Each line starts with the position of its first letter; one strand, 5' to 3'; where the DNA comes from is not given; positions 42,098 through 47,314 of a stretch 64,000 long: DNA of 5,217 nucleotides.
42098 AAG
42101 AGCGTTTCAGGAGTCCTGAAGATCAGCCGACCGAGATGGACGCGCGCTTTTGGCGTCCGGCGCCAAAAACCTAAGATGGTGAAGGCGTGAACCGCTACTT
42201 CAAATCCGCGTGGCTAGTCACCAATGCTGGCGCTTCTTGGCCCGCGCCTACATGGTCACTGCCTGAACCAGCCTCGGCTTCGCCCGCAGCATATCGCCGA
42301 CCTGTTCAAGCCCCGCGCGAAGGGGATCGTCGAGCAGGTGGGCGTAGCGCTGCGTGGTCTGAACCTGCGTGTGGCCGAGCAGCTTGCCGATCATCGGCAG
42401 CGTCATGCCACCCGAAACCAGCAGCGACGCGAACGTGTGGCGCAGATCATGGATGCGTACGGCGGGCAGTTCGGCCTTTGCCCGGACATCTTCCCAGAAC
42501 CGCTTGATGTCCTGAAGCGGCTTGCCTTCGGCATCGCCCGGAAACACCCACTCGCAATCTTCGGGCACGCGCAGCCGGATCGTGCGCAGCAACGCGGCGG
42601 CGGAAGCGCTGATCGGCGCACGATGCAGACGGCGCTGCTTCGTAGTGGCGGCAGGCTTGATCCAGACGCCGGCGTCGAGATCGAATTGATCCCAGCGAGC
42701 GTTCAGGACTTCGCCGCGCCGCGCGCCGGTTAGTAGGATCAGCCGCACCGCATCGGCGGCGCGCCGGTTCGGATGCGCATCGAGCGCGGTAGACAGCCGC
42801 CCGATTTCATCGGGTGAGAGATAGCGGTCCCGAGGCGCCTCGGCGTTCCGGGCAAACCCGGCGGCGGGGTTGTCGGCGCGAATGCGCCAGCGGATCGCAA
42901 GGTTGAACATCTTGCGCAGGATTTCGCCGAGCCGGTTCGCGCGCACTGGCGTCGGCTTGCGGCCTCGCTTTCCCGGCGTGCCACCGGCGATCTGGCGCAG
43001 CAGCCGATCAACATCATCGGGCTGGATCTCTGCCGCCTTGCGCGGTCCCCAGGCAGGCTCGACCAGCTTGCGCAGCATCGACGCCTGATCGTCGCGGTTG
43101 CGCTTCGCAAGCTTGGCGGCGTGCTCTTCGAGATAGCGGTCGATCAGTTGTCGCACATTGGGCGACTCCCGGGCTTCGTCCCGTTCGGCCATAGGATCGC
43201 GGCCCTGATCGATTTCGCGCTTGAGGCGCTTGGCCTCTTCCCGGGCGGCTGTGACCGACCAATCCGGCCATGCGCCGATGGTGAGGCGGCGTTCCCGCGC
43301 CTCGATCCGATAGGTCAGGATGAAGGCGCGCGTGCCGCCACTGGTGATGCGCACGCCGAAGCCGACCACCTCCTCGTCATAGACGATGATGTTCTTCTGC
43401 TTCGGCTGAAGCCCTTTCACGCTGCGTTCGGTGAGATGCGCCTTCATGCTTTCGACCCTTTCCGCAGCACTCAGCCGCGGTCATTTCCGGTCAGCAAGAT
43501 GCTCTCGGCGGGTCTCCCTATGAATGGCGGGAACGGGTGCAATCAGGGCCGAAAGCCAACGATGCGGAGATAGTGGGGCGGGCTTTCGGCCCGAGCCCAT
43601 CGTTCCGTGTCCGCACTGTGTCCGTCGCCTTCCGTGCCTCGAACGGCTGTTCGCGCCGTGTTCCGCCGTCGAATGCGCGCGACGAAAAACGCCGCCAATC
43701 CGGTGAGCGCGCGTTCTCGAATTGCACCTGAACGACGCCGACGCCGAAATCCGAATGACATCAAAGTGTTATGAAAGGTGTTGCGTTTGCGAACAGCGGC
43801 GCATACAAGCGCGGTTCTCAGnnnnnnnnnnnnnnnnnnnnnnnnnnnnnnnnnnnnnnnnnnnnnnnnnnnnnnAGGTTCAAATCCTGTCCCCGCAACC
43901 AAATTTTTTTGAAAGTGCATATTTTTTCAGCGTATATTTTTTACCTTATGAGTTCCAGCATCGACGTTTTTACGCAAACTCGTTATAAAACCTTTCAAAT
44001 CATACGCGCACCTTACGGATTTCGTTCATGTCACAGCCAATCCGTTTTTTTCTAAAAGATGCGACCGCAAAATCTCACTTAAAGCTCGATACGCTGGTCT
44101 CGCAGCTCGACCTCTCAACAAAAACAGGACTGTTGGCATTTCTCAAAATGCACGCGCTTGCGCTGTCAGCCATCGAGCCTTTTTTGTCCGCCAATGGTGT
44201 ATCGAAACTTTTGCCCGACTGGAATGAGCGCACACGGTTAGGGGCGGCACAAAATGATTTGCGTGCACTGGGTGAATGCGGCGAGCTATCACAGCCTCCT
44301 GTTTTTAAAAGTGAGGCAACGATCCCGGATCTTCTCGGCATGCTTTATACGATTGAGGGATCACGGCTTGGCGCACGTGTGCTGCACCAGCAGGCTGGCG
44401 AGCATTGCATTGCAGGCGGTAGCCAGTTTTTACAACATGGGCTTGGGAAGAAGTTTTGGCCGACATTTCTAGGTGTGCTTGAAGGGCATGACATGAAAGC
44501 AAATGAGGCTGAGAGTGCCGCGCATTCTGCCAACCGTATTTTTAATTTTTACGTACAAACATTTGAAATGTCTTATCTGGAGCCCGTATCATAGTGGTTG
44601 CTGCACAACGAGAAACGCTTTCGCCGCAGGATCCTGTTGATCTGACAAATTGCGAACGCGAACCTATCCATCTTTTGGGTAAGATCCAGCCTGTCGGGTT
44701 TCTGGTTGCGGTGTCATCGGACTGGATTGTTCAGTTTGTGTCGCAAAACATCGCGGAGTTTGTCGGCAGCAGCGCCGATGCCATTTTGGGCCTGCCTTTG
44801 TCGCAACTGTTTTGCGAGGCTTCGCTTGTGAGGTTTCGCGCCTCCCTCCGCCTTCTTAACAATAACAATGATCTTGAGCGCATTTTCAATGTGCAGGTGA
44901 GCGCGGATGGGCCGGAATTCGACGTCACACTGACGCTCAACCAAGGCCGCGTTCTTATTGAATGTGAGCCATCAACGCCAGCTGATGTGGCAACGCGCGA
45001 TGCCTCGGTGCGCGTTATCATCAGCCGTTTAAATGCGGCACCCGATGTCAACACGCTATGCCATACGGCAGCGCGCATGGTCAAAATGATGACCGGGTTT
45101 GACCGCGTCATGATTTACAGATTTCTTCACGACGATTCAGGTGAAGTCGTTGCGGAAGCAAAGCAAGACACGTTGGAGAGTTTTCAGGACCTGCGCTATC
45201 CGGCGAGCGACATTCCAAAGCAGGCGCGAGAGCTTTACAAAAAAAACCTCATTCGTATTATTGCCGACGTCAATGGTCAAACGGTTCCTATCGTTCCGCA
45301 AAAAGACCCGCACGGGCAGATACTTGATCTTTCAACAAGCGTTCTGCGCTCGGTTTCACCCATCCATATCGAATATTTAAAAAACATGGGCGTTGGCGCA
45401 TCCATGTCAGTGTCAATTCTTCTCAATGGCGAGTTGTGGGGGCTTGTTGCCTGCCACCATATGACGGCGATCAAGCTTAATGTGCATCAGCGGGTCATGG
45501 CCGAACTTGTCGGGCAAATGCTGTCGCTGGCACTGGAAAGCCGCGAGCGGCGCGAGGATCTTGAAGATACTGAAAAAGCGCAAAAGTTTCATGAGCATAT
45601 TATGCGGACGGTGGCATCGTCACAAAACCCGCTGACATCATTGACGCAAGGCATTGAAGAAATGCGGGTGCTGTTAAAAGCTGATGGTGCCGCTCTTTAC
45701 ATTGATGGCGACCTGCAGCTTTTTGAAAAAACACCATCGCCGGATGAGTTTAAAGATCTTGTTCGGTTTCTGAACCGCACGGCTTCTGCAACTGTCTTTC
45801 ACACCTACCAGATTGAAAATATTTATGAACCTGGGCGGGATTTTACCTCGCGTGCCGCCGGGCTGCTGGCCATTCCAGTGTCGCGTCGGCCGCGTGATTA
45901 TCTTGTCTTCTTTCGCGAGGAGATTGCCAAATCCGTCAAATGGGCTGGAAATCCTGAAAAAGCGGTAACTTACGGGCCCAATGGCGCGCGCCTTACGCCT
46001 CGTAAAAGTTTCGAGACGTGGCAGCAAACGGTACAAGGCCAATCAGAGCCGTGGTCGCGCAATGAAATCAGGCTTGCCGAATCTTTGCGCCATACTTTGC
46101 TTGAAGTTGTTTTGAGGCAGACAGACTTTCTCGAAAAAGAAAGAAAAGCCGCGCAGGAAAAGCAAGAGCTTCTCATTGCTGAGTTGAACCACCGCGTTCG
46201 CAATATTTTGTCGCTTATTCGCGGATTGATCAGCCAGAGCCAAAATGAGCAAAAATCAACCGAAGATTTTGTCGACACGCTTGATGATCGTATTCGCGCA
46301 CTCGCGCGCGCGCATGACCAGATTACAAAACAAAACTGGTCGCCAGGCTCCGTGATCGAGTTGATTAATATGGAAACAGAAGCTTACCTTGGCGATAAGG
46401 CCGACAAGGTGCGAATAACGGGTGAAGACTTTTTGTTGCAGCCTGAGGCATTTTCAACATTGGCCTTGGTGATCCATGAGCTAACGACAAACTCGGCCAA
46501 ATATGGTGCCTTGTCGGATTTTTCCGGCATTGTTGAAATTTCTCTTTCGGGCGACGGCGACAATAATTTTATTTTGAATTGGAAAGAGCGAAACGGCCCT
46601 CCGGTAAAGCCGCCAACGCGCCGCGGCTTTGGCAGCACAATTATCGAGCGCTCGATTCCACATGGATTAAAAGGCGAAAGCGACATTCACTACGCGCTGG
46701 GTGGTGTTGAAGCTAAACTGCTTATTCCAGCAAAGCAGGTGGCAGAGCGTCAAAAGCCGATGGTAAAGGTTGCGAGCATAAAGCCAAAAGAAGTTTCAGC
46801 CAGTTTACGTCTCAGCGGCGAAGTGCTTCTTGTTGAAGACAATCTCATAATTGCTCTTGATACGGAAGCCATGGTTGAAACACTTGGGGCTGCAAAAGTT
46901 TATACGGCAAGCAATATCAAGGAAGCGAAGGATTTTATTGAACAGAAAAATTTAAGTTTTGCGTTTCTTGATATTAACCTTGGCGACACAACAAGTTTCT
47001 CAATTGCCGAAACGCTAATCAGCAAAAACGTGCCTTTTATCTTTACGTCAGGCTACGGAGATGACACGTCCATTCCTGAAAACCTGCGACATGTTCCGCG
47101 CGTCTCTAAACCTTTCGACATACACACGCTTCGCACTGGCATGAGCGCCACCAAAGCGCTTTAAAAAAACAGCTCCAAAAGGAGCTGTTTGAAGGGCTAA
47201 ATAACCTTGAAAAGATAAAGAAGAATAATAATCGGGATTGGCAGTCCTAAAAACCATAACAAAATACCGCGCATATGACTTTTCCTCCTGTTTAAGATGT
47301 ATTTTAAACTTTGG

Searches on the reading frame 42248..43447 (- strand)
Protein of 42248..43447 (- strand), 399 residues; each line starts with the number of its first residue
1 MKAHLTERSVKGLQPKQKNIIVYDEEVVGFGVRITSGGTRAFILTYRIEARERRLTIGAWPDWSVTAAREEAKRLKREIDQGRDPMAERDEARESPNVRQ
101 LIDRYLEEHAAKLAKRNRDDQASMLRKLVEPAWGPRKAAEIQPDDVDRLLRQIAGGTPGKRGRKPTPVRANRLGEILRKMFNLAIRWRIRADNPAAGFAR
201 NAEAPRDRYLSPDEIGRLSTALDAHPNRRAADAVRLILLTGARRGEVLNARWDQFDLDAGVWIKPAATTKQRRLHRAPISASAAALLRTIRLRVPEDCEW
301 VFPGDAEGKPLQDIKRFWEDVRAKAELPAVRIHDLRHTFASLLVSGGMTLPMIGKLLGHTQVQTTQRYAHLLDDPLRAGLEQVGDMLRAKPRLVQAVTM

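Call 43: search_protein_families(library=phrogs, proteins=[window:42248-43447:-], max_evalue=0.001)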
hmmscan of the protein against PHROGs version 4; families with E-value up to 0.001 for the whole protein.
window:42248-43447:- (399 aa): 7 families
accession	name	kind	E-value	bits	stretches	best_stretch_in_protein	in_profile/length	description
phrog_1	-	integration and excision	2.9e-66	226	1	4-388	90-452/611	integrase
phrog_216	-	integration and excision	7.4e-34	118.2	1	173-383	18-236/301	integrase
phrog_3423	-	unknown function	1e-16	62.3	1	4-143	7-150/157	-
phrog_7685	-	integration and excision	8.9e-09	36.2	1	319-374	169-226/240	integrase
phrog_35951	-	unknown function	3.1e-08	35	1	313-372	4-63/97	-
phrog_7269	-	integration and excision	2.1e-06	28.6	1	322-377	19-75/89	integrase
phrog_4710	-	unknown function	8e-05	23.3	1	131-279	60-200/211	-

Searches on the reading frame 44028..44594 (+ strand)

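Call 91: search_protein_families(library=pfam, proteins=[window:44028-44594:+], max_evalue=0.001)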
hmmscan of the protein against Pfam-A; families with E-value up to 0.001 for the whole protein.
window:44028-44594:+ (188 aa): 1 family
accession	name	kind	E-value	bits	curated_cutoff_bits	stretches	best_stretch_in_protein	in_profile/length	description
PF01126.25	Heme_oxygenase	-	8.5e-06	26.2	23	1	100-180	116-203/204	Heme oxygenase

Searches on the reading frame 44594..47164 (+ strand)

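Call 91: search_protein_families(library=pfam, proteins=[window:44594-47164:+], max_evalue=0.001)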
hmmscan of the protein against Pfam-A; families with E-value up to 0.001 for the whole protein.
window:44594-47164:+ (856 aa): 6 families
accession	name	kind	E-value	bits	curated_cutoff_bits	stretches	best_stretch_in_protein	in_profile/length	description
PF00360.26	PHY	-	2.3e-51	174.2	27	1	330-510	2-182/183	Phytochrome region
PF07536.20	HWE_HK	-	2.9e-21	76.4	22.8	1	530-611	1-82/83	HWE histidine kinase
PF01590.32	GAF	-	3e-16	60.6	22.4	1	151-314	1-133/133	GAF domain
PF08446.17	PAS_2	-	5.2e-12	46.9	21.4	1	20-126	1-106/107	PAS fold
PF07568.18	HisKA_2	-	7.7e-07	29.6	22.3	1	530-580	1-53/76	Histidine kinase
PF00072.30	Response_reg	-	9e-07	29.5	30.2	1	744-847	1-107/111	Response regulator receiver domain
